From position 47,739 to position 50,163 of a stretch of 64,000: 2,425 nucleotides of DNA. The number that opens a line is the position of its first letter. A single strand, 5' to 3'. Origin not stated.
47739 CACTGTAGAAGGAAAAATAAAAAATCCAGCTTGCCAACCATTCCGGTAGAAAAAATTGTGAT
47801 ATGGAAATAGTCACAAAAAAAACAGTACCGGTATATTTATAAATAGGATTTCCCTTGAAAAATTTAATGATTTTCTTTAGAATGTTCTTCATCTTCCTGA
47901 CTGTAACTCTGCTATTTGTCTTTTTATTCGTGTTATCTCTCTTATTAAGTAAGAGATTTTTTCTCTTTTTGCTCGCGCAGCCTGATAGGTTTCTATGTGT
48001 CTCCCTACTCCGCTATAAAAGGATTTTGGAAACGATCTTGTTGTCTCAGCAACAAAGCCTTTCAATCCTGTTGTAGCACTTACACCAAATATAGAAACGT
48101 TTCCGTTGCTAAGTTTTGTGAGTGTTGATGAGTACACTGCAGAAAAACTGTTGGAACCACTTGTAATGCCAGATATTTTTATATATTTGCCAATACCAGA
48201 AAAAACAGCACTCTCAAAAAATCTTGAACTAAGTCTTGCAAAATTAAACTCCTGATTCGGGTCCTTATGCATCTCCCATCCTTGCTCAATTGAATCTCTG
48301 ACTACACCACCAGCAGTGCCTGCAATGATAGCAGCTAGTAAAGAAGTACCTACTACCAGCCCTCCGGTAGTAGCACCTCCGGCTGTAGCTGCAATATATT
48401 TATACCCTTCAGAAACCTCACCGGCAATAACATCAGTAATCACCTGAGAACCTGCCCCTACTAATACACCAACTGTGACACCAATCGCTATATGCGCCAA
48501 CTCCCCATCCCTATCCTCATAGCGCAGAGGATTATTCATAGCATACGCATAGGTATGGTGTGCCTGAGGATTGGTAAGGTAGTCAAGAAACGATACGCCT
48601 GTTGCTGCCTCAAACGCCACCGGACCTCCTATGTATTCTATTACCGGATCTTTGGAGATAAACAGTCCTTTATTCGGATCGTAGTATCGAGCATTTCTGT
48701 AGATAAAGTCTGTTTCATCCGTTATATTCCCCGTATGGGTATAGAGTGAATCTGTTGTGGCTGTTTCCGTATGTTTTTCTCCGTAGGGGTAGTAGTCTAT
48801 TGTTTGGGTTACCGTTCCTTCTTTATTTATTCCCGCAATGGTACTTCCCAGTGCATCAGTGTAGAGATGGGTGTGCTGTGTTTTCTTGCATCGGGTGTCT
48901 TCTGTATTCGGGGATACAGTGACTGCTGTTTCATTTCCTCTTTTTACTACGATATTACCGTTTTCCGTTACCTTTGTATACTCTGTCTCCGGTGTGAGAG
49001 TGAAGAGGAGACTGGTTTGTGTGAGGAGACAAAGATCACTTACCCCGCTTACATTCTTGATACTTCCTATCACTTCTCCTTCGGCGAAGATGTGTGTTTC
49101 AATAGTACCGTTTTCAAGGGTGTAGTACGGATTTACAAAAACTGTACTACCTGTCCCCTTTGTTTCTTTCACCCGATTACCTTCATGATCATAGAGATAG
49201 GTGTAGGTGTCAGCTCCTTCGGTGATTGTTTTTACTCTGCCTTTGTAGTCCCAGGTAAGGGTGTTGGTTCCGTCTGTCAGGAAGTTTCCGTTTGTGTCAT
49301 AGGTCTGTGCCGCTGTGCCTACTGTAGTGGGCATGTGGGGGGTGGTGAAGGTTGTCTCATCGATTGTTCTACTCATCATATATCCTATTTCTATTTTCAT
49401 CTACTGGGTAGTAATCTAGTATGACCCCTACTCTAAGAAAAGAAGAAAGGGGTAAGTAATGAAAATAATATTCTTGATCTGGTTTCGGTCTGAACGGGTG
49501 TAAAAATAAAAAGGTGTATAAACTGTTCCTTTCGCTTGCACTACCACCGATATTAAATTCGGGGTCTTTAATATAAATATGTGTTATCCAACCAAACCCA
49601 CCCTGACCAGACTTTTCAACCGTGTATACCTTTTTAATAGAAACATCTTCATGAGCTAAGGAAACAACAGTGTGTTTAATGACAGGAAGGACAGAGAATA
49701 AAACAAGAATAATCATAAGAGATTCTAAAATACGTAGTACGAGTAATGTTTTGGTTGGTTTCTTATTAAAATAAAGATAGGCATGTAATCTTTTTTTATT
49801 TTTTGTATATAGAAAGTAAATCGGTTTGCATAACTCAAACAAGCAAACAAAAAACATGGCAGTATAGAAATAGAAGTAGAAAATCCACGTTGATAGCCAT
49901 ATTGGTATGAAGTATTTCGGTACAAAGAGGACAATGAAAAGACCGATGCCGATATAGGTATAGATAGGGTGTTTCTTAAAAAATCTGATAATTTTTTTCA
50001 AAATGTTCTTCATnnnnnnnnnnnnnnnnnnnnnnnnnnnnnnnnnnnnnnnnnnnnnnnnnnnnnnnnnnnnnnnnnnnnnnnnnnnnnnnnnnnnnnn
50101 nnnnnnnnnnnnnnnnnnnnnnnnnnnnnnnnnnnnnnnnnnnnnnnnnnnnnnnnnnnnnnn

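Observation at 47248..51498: Orphan RHS toxin-tip plus immunity cassette created by an 884-bp near-identical duplication, a toxin-switching substrate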

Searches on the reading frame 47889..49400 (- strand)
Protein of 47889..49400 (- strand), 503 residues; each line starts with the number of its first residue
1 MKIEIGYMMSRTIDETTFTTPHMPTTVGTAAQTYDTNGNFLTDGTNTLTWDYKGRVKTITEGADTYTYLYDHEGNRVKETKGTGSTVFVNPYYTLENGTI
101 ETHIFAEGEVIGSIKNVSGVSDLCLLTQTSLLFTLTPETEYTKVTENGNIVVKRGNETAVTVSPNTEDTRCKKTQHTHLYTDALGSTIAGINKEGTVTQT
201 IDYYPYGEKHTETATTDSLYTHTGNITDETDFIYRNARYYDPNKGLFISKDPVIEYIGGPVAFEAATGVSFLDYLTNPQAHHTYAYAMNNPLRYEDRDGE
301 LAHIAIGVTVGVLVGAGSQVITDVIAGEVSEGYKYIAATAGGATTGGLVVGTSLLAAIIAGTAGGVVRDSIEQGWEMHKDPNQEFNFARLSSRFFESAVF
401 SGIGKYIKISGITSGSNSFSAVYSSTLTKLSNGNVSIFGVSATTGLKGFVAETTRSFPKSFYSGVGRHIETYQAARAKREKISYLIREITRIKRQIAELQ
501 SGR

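Call 8: search_protein_families(library=pfam, proteins=[window:47889-49400:-], max_evalue=0.01)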
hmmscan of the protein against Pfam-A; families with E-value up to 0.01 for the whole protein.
window:47889-49400:- (503 aa): 1 family
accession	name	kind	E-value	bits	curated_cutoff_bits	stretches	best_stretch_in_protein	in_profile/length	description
PF05593.20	RHS_repeat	-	0.0097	16.7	22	1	50-86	1-38/38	RHS Repeat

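Call 17: search_protein_families(library=ncbifam, proteins=[window:47889-49400:-], max_evalue=0.01)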
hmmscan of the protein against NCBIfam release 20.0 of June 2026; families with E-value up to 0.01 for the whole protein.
window:47889-49400:- (503 aa): 2 families
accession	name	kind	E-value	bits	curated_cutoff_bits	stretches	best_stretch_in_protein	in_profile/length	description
TIGR03696.1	Rhs_assc_core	domain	1.9e-13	50.7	32.5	1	203-299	1-75/76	RHS repeat-associated core domain-containing protein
NF041261.1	RHS_core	equivalog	9.8e-06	23.6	2000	1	170-253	1150-1237/1261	RHS element core protein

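Call 28: find_related_loci(query=window:47889-49400:-, collection=genome_contigs, flank=10000)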
Query window:47889-49400:- (503 aa) in genome_contigs; peptide patterns used: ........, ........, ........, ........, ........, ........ (x = any residue, [..] = any of these).
49 stretches matched a pattern, but none encodes a relative of the query by tblastn (E <= 1e-3).
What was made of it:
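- Tried and rejected: genome_contigs scan with the orphan protein: nothing (call 28).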

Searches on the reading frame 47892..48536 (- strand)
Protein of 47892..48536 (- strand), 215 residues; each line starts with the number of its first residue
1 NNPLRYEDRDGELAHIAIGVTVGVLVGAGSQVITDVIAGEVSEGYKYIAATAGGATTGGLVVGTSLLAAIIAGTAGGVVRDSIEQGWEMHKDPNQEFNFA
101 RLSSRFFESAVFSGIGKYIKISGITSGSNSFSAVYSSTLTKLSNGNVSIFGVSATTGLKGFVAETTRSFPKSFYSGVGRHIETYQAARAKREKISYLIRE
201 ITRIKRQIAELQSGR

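Call 95: find_related_loci(query=A5, collection=metagenome_contigs, flank=10000)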
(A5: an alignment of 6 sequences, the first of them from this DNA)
Query A5 (215 aa) in metagenome_contigs; peptide patterns used: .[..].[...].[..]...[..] (x = any residue, [..] = any of these).
59 stretches matched a pattern; 6 encode a relative of the query (tblastn E <= 1e-3); 6 distinct loci.
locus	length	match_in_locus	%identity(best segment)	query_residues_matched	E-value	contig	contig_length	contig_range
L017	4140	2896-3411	30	1-168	1e-11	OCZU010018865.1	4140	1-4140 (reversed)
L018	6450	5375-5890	30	1-168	1e-11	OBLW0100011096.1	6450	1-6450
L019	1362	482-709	45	95-170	6e-9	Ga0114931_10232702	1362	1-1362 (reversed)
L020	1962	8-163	50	119-170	2e-8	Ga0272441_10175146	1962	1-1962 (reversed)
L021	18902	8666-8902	41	119-196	2e-8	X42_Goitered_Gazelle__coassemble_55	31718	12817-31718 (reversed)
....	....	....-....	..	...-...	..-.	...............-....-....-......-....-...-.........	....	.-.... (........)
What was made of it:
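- Tried and rejected: A 6-sequence subset gave 6 loci (call 95).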

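Call 101: search_protein_families(library=pfam, proteins=[L021:491-3757:+, L021:3745-5481:+, L021:5833-7290:+, L021:7301-7819:+, L021:7844-8908:+, L021:8871-9353:+, L021:9522-11402:+, L021:11748-16988:+, L021:17009-18121:+, L021:18111-18641:+], max_evalue=0.001)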
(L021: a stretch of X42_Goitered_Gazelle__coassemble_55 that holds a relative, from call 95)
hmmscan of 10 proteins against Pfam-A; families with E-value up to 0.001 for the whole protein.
L021:491-3757:+ (1088 aa): 1 family
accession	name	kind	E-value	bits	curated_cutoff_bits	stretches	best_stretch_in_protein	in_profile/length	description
PF01580.24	FtsK_SpoIIIE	-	8.6e-24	84.6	24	1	710-935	16-218/221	FtsK/SpoIIIE family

L021:3745-5481:+ (578 aa): 14 families
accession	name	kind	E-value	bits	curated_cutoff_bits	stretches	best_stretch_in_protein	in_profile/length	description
PF01580.24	FtsK_SpoIIIE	-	2e-09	37.6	24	1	26-142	28-147/221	FtsK/SpoIIIE family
PF01637.24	ATPase_2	-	7e-08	33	33.2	1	327-386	17-69/225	ATPase domain predominantly from Archaea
PF13479.12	AAA_24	-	7.5e-07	29.6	27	0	37-145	4-78/195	AAA domain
PF10412.15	TrwB_AAD_bind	-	1.6e-05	24.4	20.5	0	28-81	8-57/387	Type IV secretion-system coupling protein DNA-binding domain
PF05729.18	NACHT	-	1.9e-05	25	26.7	0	38-179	3-133/167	NACHT domain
PF24883.2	NPHP3_N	-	2.3e-05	25.1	24.8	0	328-378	20-70/164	Nephrocystin 3, N-terminal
PF01935.23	DUF87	-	3.1e-05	24.6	23.2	0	33-97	21-69/220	Helicase HerA, central domain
PF13401.12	AAA_22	-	4.5e-05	24.2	27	0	36-150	6-98/130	AAA domain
PF13173.12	AAA_14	-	4.8e-05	23.8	27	0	331-411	3-79/129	AAA domain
PF00910.28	RNA_helicase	-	6.8e-05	23.8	21.5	0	334-417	2-73/105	RNA helicase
PF20720.3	nSTAND3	-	7.1e-05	23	27.2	0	327-379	14-63/155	Novel STAND NTPase 3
PF19993.5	DO-GTPase2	-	0.00011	22.4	27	0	38-62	3-27/226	Double-GTPase 2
PF00005.33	ABC_tran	-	0.00013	23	25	0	321-357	2-38/137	ABC transporter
PF03205.20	MobB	-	0.00083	19.7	26.6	0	38-62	2-26/133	Molybdopterin guanine dinucleotide synthesis protein B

L021:5833-7290:+ (485 aa): 2 families
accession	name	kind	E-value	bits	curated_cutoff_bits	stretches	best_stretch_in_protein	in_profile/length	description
PF12639.13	Colicin-DNase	-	6.6e-05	24.1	25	1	404-443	53-96/96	DNase/tRNase domain of colicin-like bacteriocin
PF14414.12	WHH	-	0.00036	20.7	25.1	1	418-446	10-38/43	A nuclease of the HNH/ENDO VII superfamily with conserved WHH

L021:7301-7819:+ (172 aa): 0 families

L021:7844-8908:+ (354 aa): 0 families

L021:8871-9353:+ (160 aa): 0 families

L021:9522-11402:+ (626 aa): 2 families
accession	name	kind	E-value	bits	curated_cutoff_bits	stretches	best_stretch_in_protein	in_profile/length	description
PF00069.31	Pkinase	-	1e-15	58.3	31.7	1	77-369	49-247/263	Protein kinase domain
PF07714.23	PK_Tyr_Ser-Thr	-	2.2e-10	40.7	23.1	1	111-370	67-245/258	Protein tyrosine and serine/threonine kinase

L021:11748-16988:+ (1746 aa): 5 families
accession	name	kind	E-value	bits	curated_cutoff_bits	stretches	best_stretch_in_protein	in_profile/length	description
PF19077.6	Big_13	-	4.8e-20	72.4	27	0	507-543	64-101/102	Bacterial Ig-like domain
PF12245.14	Big_3_2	-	1.4e-14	54.8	23.3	0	466-544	50-122/122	Bacterial Ig-like domain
PF13750.12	Big_3_3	-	1.9e-08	34.6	27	0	506-652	4-141/157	Bacterial Ig-like domain (group 3)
PF13754.12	Big_3_4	-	2.7e-07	30.9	27.3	0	1462-1503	28-66/106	Domain of unknown function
PF18657.6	YDG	-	1.7e-05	25.4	25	1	57-109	27-84/85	YDG domain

L021:17009-18121:+ (370 aa): 0 families

L021:18111-18641:+ (176 aa): 0 families

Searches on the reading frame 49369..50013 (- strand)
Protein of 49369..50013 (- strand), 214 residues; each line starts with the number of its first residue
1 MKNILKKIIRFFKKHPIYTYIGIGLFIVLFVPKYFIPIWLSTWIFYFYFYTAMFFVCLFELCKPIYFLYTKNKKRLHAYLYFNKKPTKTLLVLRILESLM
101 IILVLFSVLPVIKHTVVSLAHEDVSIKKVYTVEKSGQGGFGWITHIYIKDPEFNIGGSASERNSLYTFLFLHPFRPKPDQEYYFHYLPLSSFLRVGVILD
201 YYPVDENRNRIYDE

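Call 8: search_protein_families(library=pfam, proteins=[window:49369-50013:-], max_evalue=0.01)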
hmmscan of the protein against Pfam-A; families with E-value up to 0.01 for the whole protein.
window:49369-50013:- (214 aa): 0 families

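Call 17: search_protein_families(library=ncbifam, proteins=[window:49369-50013:-], max_evalue=0.01)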
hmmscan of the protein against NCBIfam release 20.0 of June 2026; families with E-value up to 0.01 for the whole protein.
window:49369-50013:- (214 aa): 0 families
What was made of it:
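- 49369..50013 (-): imm1, the putative cognate immunity gene for CT1 (214 aa). It has three predicted transmembrane helices and a small C-terminal beta domain. Its ATG overlaps the main gene's TGA stop (ATGA). No Pfam or NCBIfam match (calls 8, 17).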

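Call 20: find_encoding_contigs(protein=window:49369-50013:-, flank=10000, max_places=10)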
Protein window:49369-50013:- (214 aa): 2 contigs read that carry it; 1 place shown.
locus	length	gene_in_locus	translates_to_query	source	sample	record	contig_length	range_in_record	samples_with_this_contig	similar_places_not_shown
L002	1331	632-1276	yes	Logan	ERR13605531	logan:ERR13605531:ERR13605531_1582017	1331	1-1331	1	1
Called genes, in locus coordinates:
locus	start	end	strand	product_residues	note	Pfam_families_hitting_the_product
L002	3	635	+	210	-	?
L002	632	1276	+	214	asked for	-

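Call 23: find_homologous_proteins(query=window:49369-50013:-)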
Query window:49369-50013:- (214 aa): 4 proteins with E <= 0.001 among 217 candidates.
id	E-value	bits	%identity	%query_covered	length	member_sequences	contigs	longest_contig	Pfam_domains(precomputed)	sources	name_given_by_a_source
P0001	8.6e-139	479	100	100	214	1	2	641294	-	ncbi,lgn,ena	-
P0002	6.3e-89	316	68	100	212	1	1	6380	-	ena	-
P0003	7.3e-72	260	57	99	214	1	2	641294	-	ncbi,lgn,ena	-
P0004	1.6e-53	200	52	99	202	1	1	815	-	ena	-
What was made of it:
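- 49369..50013 (-): Only 4 family members among 5.8 billion clusters (call 23).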

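Call 24: find_encoding_contigs(protein=P0002, flank=10000)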
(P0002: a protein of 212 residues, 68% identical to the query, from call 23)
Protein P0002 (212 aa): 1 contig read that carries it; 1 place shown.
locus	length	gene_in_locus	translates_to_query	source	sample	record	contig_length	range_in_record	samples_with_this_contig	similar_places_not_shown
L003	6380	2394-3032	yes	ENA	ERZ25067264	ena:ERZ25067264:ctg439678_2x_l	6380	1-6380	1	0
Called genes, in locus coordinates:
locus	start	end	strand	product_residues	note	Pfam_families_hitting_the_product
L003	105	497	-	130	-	-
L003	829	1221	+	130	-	-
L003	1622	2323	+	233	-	-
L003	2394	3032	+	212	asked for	-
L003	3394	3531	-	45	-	-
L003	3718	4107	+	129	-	-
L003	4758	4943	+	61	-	-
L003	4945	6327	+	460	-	PF19078:Big_12, PF00404:Dockerin_1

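Call 25: find_encoding_contigs(protein=P0004, flank=10000)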
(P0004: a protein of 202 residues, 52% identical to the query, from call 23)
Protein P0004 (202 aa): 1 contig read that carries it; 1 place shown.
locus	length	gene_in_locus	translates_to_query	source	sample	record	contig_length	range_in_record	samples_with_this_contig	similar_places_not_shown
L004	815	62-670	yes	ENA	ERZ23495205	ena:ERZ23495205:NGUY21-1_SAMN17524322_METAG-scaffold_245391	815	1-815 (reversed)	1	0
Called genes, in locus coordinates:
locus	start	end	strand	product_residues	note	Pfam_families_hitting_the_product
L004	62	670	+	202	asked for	-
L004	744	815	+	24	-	?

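Call 26: list_cluster_members(proteins=[P0001, P0003])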
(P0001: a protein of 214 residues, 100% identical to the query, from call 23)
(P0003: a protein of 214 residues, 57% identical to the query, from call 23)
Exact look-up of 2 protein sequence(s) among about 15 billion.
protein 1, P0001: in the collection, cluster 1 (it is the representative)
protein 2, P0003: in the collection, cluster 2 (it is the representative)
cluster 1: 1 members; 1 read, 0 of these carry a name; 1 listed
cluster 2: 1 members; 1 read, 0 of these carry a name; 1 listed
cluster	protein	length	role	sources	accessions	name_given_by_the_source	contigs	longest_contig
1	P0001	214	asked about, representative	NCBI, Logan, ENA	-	-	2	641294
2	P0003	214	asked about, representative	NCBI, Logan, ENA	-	-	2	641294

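Call 94: predict_structure(alignment_id=A4)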
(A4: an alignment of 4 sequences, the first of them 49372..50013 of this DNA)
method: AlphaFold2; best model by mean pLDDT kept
length: 214 residues; sequences in the alignment: 4
mean_pLDDT: 69.9   pTM: 0.46
mean pLDDT of the five models: 69.9, 66.3, 65.4, 64.1, 63.7
residues with pLDDT >= 90: 12; 70-90: 99; 50-70: 92; < 50: 11
segments of 3 or more residues with pLDDT < 50: 116-121
pLDDT, mean of each block of 10 residues (from residue 1): 60 60 57 56 65 74 78 76 65 76 65 50 73 79 81 61 72 80 81 74 89 67
secondary structure, 60 per line:
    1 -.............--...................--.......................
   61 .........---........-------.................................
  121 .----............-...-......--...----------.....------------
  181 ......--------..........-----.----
elements in order: H2-14 H17-35 H38-69 H73-80 H88-121 E126-137 E143-148 E164-168 E181-186 E195-204

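Call 98: fold_search(model_id=the predicted structure, library=pdb)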
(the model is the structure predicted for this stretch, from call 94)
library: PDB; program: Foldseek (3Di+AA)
matches with E <= 10: 527; with E <= 0.001: 0
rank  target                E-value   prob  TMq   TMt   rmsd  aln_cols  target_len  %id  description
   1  2pi2_A                8.5e-03  1.00  0.29  0.46   3.4        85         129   10  Full-length Replication protein A subunits RPA14 and RPA32 (released 2007-10-16)
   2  2z6k_A                2.3e-02  1.00  0.27  0.43   3.8        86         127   10  Crystal structure of full-length human RPA14/32 heterodimer (released 2007-12-04)
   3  3rln                  2.5e-02  0.98  0.24  0.27   6.0        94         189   15  Structural Basis of Cytosolic DNA Recognition by Innate Immune Receptors (released 2012-04-25)
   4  3rlo                  3.2e-02  0.96  0.25  0.27   7.1       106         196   12  Structural Basis of Cytosolic DNA Recognition by Innate Receptors (released 2012-04-25)
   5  9f2a_A                4.0e-02  0.99  0.27  0.13   6.6        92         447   10  Pyrococcus abyssi PolD in complex with Rpa2 winged-helix domain class 2 (composite map) (released 2024-12-04)
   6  5yzw_A                4.0e-02  0.97  0.24  0.26   5.1        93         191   12  Crystal structure of p204 HINb domain (released 2018-12-19)
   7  1l1o_B                4.2e-02  1.00  0.29  0.49   3.6        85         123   10  Structure of the human Replication Protein A (RPA) trimerization core (released 2002-06-05)
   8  6w6w_D                4.8e-02  0.97  0.24  0.40   5.2        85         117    9  Cryo-EM structure of CST bound to telomeric single-stranded DNA (released 2020-06-03)
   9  5z7d_C                5.1e-02  0.98  0.26  0.15   5.0        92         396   12  p204HINab-dsDNA complex structure (released 2019-01-30)
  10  5yzw_B                5.1e-02  0.96  0.24  0.26   5.1        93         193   12  Crystal structure of p204 HINb domain (released 2018-12-19)
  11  5w5y_H                5.4e-02  0.92  0.19  0.29   8.0        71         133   10  RNA polymerase I Initial Transcribing Complex (released 2017-07-26)
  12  9evt_7                5.7e-02  0.66  0.20  0.13   5.2        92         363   12  Structure of the small subunit of the flowering plant mitoribosome with the maturation factor RsgA (released 2026-03-18)
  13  5jpm_C                6.4e-02  0.87  0.24  0.18  11.1       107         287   10  Structure of the complex of human complement C4 with MASP-2 rebuilt using iMDFF (released 2016-08-10)
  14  2hql_F                6.8e-02  0.93  0.25  0.51   8.4       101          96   13  Crystal structure of a small single-stranded DNA binding protein from Mycoplasma pneumoniae (released 2007-05-01)
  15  3b6y_A                7.3e-02  0.97  0.25  0.28   3.5        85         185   14  Crystal Structure of the Second HIN-200 Domain of Interferon-Inducible Protein 16 (released 2007-11-13)
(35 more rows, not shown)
